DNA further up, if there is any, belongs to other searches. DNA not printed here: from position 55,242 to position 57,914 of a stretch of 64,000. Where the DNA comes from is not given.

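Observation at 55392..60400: Tandem duplicated M23 peptidase-FG-GAP-MopE proteins with a gene-converted 3' end and co-duplicated REP element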

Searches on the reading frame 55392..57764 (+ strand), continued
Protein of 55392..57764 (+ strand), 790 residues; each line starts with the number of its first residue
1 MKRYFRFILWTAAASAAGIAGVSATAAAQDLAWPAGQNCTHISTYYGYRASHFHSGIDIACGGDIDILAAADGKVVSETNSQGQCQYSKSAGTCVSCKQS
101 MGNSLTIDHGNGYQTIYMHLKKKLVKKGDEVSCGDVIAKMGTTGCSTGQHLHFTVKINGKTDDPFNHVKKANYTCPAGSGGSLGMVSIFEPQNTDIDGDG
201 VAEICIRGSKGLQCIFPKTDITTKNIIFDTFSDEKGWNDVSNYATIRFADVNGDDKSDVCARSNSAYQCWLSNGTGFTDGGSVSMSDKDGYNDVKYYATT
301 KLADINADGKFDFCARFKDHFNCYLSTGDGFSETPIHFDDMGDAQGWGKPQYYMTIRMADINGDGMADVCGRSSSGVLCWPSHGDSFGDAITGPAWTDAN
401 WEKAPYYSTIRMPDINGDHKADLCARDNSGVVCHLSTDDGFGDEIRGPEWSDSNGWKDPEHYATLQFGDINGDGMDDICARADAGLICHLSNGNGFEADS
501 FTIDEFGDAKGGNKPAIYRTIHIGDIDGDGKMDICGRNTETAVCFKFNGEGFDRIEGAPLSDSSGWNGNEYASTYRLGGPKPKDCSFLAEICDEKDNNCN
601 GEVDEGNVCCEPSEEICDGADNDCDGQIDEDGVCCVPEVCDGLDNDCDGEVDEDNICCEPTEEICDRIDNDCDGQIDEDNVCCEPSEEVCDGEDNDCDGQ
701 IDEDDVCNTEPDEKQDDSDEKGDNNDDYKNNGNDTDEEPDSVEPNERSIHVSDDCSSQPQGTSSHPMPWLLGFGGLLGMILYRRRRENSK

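Call 13: find_homologous_proteins(query=window:55392-57761:+, max_evalue=1e-10)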
Query window:55392-57761:+ (790 aa): 671 proteins with E <= 1e-10 among 8000 candidates; the best 120 are listed.
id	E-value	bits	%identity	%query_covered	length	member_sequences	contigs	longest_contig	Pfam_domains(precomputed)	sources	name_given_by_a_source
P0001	0.0e+0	1859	99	100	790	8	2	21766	PF01839.30,PF12256.15,PF01551.30,PF11617.14,PF13517.13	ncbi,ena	-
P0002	0.0e+0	1130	64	100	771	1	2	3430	PF01839.30,PF12256.15,PF01551.30,PF16743.11,PF11617.14,PF13517.13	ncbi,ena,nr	ncbi:MAG: peptidoglycan DD-metalloendopeptidase family protein [Proteobacteria bacterium]|nr:peptido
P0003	0.0e+0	1113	58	97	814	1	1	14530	PF01839.30,PF12256.15,PF01551.30,PF11617.14,PF00404.25,PF13517.13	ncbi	-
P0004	0.0e+0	1111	63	100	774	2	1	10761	PF01839.30,PF12256.15,PF01551.30,PF11617.14,PF13517.13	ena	-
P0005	0.0e+0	1029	59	98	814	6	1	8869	PF01839.30,PF12256.15,PF01551.30,PF11617.14,PF00404.25,PF13517.13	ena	-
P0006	0.0e+0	1025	53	95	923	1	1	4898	PF01839.30,PF12256.15,PF01551.30,PF11617.14,PF13517.13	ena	-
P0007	3.9e-298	1009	54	100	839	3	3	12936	PF01839.30,PF01551.30,PF11617.14,PF13517.13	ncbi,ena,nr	ncbi:MAG: peptidoglycan DD-metalloendopeptidase family protein [Proteobacteria bacterium]|nr:peptido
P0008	6.5e-293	992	57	99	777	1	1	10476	PF01839.30,PF12256.15,PF01551.30,PF11617.14,PF13517.13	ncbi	-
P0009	3.6e-273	927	53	100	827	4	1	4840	PF01839.30,PF01551.30,PF11617.14,PF13517.13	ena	-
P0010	9.3e-270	916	49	100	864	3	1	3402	PF01839.30,PF12256.15,PF01551.30,PF16743.11,PF11617.14,PF13517.13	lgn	-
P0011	2.3e-269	914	53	90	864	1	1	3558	PF01839.30,PF12256.15,PF01551.30,PF16743.11,PF11617.14,PF13517.13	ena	-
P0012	2.3e-267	908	49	97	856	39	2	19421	PF01839.30,PF01551.30,PF11617.14,PF13517.13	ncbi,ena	-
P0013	1.7e-266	905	53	98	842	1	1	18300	PF01839.30,PF12256.15,PF01551.30,PF16743.11,PF11617.14,PF13517.13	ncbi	-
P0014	1.8e-262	891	52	96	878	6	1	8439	PF01839.30,PF01551.30,PF11617.14,PF13517.13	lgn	-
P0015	1.7e-261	888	53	94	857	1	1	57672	PF01839.30,PF12256.15,PF01551.30,PF11617.14,PF13517.13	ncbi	-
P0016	2.5e-261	888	52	100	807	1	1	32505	PF01839.30,PF01551.30,PF11617.14,PF13517.13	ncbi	-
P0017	2.5e-260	884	53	89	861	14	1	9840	PF01839.30,PF01551.30,PF11617.14,PF13517.13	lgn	-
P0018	5.7e-259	880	51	91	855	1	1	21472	PF01839.30,PF01551.30,PF16743.11,PF11617.14,PF13517.13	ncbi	-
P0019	4.9e-258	877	53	90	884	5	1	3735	PF01839.30,PF01551.30,PF11617.14,PF13517.13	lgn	-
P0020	2.3e-250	851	54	70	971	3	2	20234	PF01839.30,PF12256.15,PF01551.30,PF11617.14,PF13517.13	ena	-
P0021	3.2e-249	848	50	99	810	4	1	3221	PF01839.30,PF12256.15,PF01551.30,PF11617.14,PF13517.13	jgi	jgi:hypothetical protein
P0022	4.3e-249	847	50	97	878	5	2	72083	PF01839.30,PF01551.30,PF11617.14,PF13517.13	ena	-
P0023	1.8e-233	795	52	90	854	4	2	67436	PF01839.30,PF12256.15,PF01551.30,PF11617.14,PF13517.13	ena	-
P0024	1.1e-227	776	48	95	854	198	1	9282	PF01839.30,PF12256.15,PF01551.30,PF11617.14,PF13517.13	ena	-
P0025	9.4e-223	760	42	100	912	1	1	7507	PF01839.30,PF12256.15,PF01551.30,PF11617.14,PF13517.13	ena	-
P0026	1.4e-220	753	56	67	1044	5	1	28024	PF01839.30,PF12256.15,PF11617.14,PF09992.15,PF13517.13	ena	-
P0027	8.1e-216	737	48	86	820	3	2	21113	PF01839.30,PF12256.15,PF01551.30,PF11617.14,PF13517.13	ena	-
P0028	1.3e-215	736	50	81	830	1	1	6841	PF01839.30,PF12256.15,PF01551.30,PF11617.14,PF13517.13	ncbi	-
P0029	3.8e-212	725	53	82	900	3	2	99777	PF01839.30,PF11617.14,PF09992.15,PF13517.13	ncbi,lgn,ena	-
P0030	2.7e-208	712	63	64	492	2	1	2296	PF01839.30,PF11617.14,PF13517.13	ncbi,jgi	jgi:MYXO-CTERM domain-containing protein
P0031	1.2e-207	710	52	82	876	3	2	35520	PF01839.30,PF11617.14,PF09992.15,PF13517.13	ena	-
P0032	9.3e-205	701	53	76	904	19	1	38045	PF01839.30,PF11617.14,PF09992.15,PF13517.13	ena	-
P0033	4.5e-200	685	52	76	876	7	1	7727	PF01839.30,PF11617.14,PF09992.15,PF13517.13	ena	-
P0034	2.7e-199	682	44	92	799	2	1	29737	PF01839.30,PF12256.15,PF01551.30,PF11617.14,PF13517.13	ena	-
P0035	5.1e-196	672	47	87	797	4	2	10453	PF01839.30,PF12256.15,PF01551.30,PF11617.14,PF13517.13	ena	-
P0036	1.7e-194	667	58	64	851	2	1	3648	PF01839.30,PF11617.14,PF09992.15,PF13517.13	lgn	-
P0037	3.6e-194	666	57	65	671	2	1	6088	PF01839.30,PF12256.15,PF11617.14,PF09992.15,PF13517.13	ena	-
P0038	1.5e-193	663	50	76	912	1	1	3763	PF01839.30,PF11617.14,PF09992.15,PF13517.13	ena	-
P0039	3.0e-193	662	44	89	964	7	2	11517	PF01839.30,PF11617.14,PF09992.15,PF13517.13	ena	-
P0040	1.7e-191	657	51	76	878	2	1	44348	PF01839.30,PF11617.14,PF09992.15,PF13517.13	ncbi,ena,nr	ncbi:MAG: phosphodiester glycosidase family protein [Proteobacteria bacterium]|nr:phosphodiester gly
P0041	4.6e-191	655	57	64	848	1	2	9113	PF01839.30,PF12256.15,PF11617.14,PF09992.15,PF13517.13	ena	-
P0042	8.1e-189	648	43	50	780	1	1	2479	PF01839.30,PF01183.27,PF13517.13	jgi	jgi:GH25 family lysozyme M1 (1,4-beta-N-acetylmuramidase)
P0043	1.6e-188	647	42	100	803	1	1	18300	PF01839.30,PF12256.15,PF01551.30,PF11617.14,PF13517.13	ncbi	-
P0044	3.4e-186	639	47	77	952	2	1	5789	PF01839.30,PF12256.15,PF16743.11,PF11617.14,PF09992.15,PF13517.13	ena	-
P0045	3.0e-183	629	50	76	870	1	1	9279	PF01839.30,PF12256.15,PF16743.11,PF08486.16,PF11617.14,PF13517.13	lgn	-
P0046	8.2e-179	615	53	65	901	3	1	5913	PF01839.30,PF12256.15,PF11617.14,PF09992.15,PF13517.13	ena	-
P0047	1.9e-178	613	50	77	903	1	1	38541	PF01839.30,PF12256.15,PF11617.14,PF09992.15,PF13517.13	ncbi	-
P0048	8.9e-178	611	54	63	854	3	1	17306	PF01839.30,PF11617.14,PF09992.15,PF13517.13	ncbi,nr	ncbi:MAG: phosphodiester glycosidase family protein [Proteobacteria bacterium]|nr:phosphodiester gly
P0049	1.9e-174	600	50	76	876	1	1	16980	PF01839.30,PF11617.14,PF09992.15,PF13517.13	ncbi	-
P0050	2.5e-173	597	43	49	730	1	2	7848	PF01839.30,PF12256.15,PF01183.27,PF13517.13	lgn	-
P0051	6.8e-170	585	52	67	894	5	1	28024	PF01839.30,PF11617.14,PF09992.15,PF13517.13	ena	-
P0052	2.0e-168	580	54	63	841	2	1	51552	PF01839.30,PF12256.15,PF16743.11,PF08486.16,PF11617.14,PF13517.13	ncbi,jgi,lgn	ncbi:MAG: FG-GAP-like repeat-containing protein [Bradymonadia bacterium]|jgi:hypothetical protein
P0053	4.7e-168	579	41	92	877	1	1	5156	PF01839.30,PF12256.15,PF01551.30,PF11617.14,PF13517.13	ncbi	-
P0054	5.1e-167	576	38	56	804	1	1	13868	PF01839.30,PF01551.30,PF11617.14,PF13517.13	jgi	jgi:MYXO-CTERM domain-containing protein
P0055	2.6e-166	573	41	96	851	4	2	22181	PF01839.30,PF12256.15,PF01551.30,PF11617.14,PF13517.13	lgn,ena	-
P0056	8.3e-165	568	48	61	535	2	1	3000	PF01839.30,PF01551.30,PF11617.14,PF13517.13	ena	-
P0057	9.1e-165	568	42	53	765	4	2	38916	PF01839.30,PF09992.15,PF13517.13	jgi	jgi:MYXO-CTERM domain-containing protein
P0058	2.6e-163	563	44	49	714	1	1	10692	PF01839.30,PF12256.15,PF02557.23,PF13517.13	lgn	-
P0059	7.1e-162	559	42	53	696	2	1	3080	PF01839.30,PF12256.15,PF01183.27,PF13517.13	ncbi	ncbi:MAG: GH25 family lysozyme, partial [Polyangiaceae bacterium]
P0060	3.9e-159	550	45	49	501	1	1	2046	PF01839.30,PF12256.15,PF16743.11,PF00404.25,PF13517.13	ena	-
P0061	4.6e-157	543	45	50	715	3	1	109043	PF01839.30,PF12256.15,PF01183.27,PF13517.13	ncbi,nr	ncbi:MAG: FG-GAP-like repeat-containing protein [Polyangiaceae bacterium]|nr:FG-GAP-like repeat-cont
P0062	2.6e-156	540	44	78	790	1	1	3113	PF01839.30,PF12256.15,PF01551.30,PF16743.11,PF11617.14,PF00404.25,PF13517.13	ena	-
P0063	4.2e-156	540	39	98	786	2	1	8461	PF01839.30,PF12256.15,PF01551.30,PF11617.14,PF13517.13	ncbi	-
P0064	1.3e-154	535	41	84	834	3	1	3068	PF01839.30,PF01551.30,PF11617.14,PF13517.13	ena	-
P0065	1.5e-151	524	44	49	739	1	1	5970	PF01839.30,PF12256.15,PF08486.16,PF13517.13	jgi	jgi:MYXO-CTERM domain-containing protein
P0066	8.9e-150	519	43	50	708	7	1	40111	PF01839.30,PF12256.15,PF01183.27,PF00404.25,PF13517.13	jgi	jgi:GH25 family lysozyme M1 (1,4-beta-N-acetylmuramidase)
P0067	2.7e-149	517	40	51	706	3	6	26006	PF01839.30,PF12256.15,PF01183.27,PF13517.13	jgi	jgi:GH25 family lysozyme M1 (1,4-beta-N-acetylmuramidase)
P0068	5.4e-149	516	42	54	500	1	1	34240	PF01839.30,PF12256.15,PF13517.13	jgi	jgi:hypothetical protein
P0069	2.4e-148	514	52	58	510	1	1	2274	PF01839.30,PF12256.15,PF16743.11,PF11617.14,PF13517.13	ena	-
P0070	1.1e-146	508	41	50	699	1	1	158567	PF01839.30,PF12256.15,PF16743.11,PF01183.27,PF13517.13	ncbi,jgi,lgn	ncbi:MAG TPA: GH25 family lysozyme [Polyangiaceae bacterium]|jgi:GH25 family lysozyme M1 (1,4-beta-N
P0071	3.5e-146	507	43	49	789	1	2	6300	PF01839.30,PF12256.15,PF01183.27,PF13517.13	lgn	-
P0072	1.1e-145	505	44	76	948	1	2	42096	PF01839.30,PF12256.15,PF11617.14,PF09992.15,PF13517.13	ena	-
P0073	1.9e-144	501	36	70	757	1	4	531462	PF01839.30,PF01551.30,PF13517.13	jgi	jgi:hypothetical protein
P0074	2.8e-144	500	37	62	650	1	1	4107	PF01839.30,PF12256.15,PF01551.30,PF13517.13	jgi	jgi:hypothetical protein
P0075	4.3e-143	497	42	50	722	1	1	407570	PF01839.30,PF12256.15,PF01183.27,PF13517.13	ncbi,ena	-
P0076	3.7e-142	493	44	53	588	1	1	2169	PF01839.30,PF12256.15,PF11617.14,PF09992.15,PF13517.13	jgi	jgi:MYXO-CTERM domain-containing protein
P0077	7.7e-142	492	41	49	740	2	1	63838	PF01839.30,PF01183.27,PF13517.13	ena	-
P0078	1.2e-140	488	45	51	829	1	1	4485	PF01839.30,PF12256.15,PF09992.15,PF13517.13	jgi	jgi:exopolysaccharide biosynthesis protein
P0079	1.3e-140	488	39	55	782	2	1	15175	PF01839.30,PF09992.15,PF13517.13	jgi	jgi:hypothetical protein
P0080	7.9e-139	482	44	76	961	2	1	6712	PF01839.30,PF12256.15,PF11617.14,PF09992.15,PF13517.13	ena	-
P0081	1.5e-137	478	43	76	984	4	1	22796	PF01839.30,PF09992.15,PF13517.13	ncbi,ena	-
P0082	1.7e-136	475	39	95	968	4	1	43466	PF01839.30,PF12256.15,PF11617.14,PF09992.15,PF13517.13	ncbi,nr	ncbi:MAG: VCBS repeat-containing protein [Proteobacteria bacterium]|nr:VCBS repeat-containing protei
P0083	3.9e-135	470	35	67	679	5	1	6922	PF01839.30,PF12256.15,PF01551.30,PF13517.13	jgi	jgi:hypothetical protein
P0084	5.6e-135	470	41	49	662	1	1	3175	PF01839.30,PF12256.15,PF16743.11,PF01183.27,PF13517.13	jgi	jgi:GH25 family lysozyme M1 (1,4-beta-N-acetylmuramidase)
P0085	2.3e-134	468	40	49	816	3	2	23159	PF01839.30,PF09992.15,PF13517.13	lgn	-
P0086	7.2e-134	466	44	52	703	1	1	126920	PF01839.30,PF12256.15,PF01183.27,PF00404.25,PF13517.13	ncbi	-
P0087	9.9e-134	466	39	70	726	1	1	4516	PF01839.30,PF12256.15,PF01551.30,PF13517.13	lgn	-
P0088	6.5e-133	463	40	50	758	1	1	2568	PF01839.30,PF12256.15,PF01183.27,PF13517.13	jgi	jgi:MYXO-CTERM domain-containing protein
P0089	6.5e-133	463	36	67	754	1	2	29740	PF01839.30,PF01551.30,PF13517.13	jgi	jgi:hypothetical protein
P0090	1.2e-132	462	36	67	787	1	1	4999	PF01839.30,PF12256.15,PF01551.30,PF11617.14,PF13517.13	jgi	-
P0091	2.8e-132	461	41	50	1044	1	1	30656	PF01839.30,PF12256.15,PF13517.13,PF04616.21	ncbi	-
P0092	1.5e-131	458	44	50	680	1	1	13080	PF01839.30,PF12256.15,PF00404.25,PF09992.15,PF13517.13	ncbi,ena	-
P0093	5.5e-131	456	44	49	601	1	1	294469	PF01839.30,PF12256.15,PF02557.23,PF13517.13,PF13202.13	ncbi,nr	ncbi:MAG: VCBS repeat-containing protein [Archangiaceae bacterium]|nr:VCBS repeat-containing protein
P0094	2.8e-130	454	47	56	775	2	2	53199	PF01839.30,PF12256.15,PF01551.30,PF13517.13,PF04885.20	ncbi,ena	-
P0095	7.4e-129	449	39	70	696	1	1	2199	PF01839.30,PF12256.15,PF01551.30,PF11617.14,PF13517.13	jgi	jgi:hypothetical protein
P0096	8.7e-129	449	43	52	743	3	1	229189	PF01839.30,PF11617.14,PF13517.13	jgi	-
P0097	1.9e-128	448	44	50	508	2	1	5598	PF01839.30,PF13517.13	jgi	-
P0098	4.0e-127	444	37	70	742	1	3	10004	PF01839.30,PF12256.15,PF01551.30,PF13517.13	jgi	jgi:MYXO-CTERM domain-containing protein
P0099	6.4e-127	443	45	49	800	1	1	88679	PF01839.30,PF09992.15,PF13517.13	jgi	jgi:MYXO-CTERM domain-containing protein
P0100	9.3e-127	442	35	79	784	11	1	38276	PF01839.30,PF01551.30,PF11617.14,PF13517.13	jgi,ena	-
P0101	2.4e-126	441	45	54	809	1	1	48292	PF01839.30,PF09992.15,PF13517.13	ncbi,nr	ncbi:MAG: phosphodiester glycosidase family protein [Deltaproteobacteria bacterium]|nr:phosphodieste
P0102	8.2e-126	439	45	53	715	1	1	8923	PF01839.30,PF13517.13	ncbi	-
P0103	5.2e-125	437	40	49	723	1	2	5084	PF01839.30,PF12256.15,PF01183.27,PF13517.13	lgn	-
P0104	6.5e-125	436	42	50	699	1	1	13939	PF01839.30,PF12256.15,PF16743.11,PF01183.27,PF00404.25,PF13517.13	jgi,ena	-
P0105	4.5e-124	434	34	76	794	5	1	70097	PF01839.30,PF01551.30,PF11617.14,PF13517.13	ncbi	ncbi:MAG: peptidoglycan DD-metalloendopeptidase family protein [Polyangiales bacterium]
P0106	1.1e-123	432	41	42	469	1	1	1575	PF01839.30,PF12256.15,PF13517.13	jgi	jgi:MYXO-CTERM domain-containing protein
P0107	1.1e-122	429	42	53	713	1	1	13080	PF01839.30,PF12256.15,PF00404.25,PF09992.15,PF13517.13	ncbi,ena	-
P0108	3.1e-122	428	47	52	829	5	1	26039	PF01839.30,PF12256.15,PF09992.15,PF13517.13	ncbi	ncbi:MAG: phosphodiester glycosidase family protein [Myxococcales bacterium]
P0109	3.2e-122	427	39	53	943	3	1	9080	PF01839.30,PF11617.14,PF13517.13,PF26571.1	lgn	-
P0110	4.0e-122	427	45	54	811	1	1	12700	PF01839.30,PF12256.15,PF09992.15,PF13517.13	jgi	jgi:hypothetical protein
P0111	8.4e-122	426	43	50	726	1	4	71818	PF01839.30,PF12256.15,PF16743.11,PF01183.27,PF00404.25,PF13517.13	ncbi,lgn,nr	ncbi:MAG: GH25 family lysozyme [Sorangiineae bacterium]|nr:GH25 family lysozyme [Polyangiaceae bacte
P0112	1.3e-121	426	43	49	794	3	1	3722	PF01839.30,PF09992.15,PF13517.13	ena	-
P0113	5.8e-121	423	47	50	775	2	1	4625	PF01839.30,PF12256.15,PF09992.15,PF13517.13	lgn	-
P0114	9.9e-121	423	45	49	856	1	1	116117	PF01839.30,PF12256.15,PF09992.15,PF13517.13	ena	-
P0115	1.1e-120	422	41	54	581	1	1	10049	PF01839.30,PF12256.15,PF09992.15,PF13517.13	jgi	jgi:hypothetical protein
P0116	1.9e-120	422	43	53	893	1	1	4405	PF01839.30,PF12256.15,PF11617.14,PF13517.13,PF01510.31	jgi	jgi:N-acetyl-anhydromuramyl-L-alanine amidase AmpD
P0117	2.1e-120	421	38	67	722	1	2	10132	PF01839.30,PF12256.15,PF01551.30,PF13517.13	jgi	jgi:murein DD-endopeptidase MepM/ murein hydrolase activator NlpD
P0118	3.1e-120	421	38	67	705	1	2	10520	PF01839.30,PF12256.15,PF01551.30,PF13517.13,PF13202.13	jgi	jgi:hypothetical protein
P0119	3.5e-120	421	38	62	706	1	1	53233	PF01839.30,PF12256.15,PF01551.30,PF13517.13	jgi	jgi:hypothetical protein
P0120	3.6e-120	421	43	48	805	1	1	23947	PF01839.30,PF09992.15,PF13517.13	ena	-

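Call 15: find_encoding_contigs(protein=P0001, flank=10000, max_places=6)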
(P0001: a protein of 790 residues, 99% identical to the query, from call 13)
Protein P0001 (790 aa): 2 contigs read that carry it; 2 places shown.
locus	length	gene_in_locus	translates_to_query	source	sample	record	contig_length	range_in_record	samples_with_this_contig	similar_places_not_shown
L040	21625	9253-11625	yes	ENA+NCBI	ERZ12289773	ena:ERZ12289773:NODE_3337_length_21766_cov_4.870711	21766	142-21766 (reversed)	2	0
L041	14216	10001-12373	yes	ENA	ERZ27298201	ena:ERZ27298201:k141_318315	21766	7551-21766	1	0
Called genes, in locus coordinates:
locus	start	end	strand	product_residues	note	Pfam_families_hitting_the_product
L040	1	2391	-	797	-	?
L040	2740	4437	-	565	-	PF21710:Spt6_S1 (faint), PF00575:S1, PF13509:S1_2 (faint), PF00575:S1, PF17092:PCB_OB (faint), PF00575:S1, PF23459:S1_RRP5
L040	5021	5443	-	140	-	-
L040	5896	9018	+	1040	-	PF13948:DUF4215, PF16227:DUF4886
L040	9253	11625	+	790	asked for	PF01551:Peptidase_M23, PF01839:FG-GAP (faint), PF12256:TcdB_toxin_midN (faint), PF11617:Cu-binding_MopE (faint), PF13517:FG-GAP_3 (weak)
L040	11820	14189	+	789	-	-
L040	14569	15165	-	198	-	PF13505:OMP_b-brl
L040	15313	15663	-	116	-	PF00137:ATP-synt_C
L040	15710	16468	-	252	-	PF00119:ATP-synt_A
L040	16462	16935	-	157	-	-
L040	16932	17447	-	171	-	PF09527:ATPase_gene1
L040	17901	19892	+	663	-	-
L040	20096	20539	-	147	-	PF01196:Ribosomal_L17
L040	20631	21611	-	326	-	PF01193:RNA_pol_L, PF01000:RNA_pol_A_bac, PF03118:RNA_pol_A_CTD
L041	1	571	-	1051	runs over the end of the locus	PF13529:Peptidase_C39_2, PF18989:DUF5722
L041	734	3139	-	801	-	PF08239:SH3_3 (faint), PF13529:Peptidase_C39_2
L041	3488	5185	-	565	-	PF21710:Spt6_S1 (faint), PF00575:S1, PF13509:S1_2 (faint), PF00575:S1, PF17092:PCB_OB (faint), PF00575:S1, PF23459:S1_RRP5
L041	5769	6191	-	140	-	-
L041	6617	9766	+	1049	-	PF13948:DUF4215, PF16227:DUF4886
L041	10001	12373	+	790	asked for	PF01551:Peptidase_M23, PF01839:FG-GAP (faint), PF12256:TcdB_toxin_midN (faint), PF11617:Cu-binding_MopE (faint), PF13517:FG-GAP_3 (weak)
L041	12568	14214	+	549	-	?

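Call 23: find_encoding_contigs(protein=P0004, flank=10000, max_places=3)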
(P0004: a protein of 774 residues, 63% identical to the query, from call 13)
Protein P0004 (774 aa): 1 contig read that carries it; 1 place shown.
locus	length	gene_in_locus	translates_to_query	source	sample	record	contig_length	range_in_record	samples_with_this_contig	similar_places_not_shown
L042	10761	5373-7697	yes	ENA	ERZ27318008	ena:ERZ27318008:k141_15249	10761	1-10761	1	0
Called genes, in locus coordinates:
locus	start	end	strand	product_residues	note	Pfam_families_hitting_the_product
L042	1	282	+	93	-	?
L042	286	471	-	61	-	-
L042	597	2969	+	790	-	PF21671:CPL1-like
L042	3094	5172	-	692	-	PF12450:vWF_A, PF00092:VWA, PF13519:VWA_2, PF13768:VWA_3, PF12034:YfbK_C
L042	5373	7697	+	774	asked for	PF01551:Peptidase_M23, PF01839:FG-GAP (faint), PF12256:TcdB_toxin_midN (faint), PF13517:FG-GAP_3, PF11617:Cu-binding_MopE (weak)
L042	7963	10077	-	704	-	PF07974:EGF_2 (faint), PF03382:DUF285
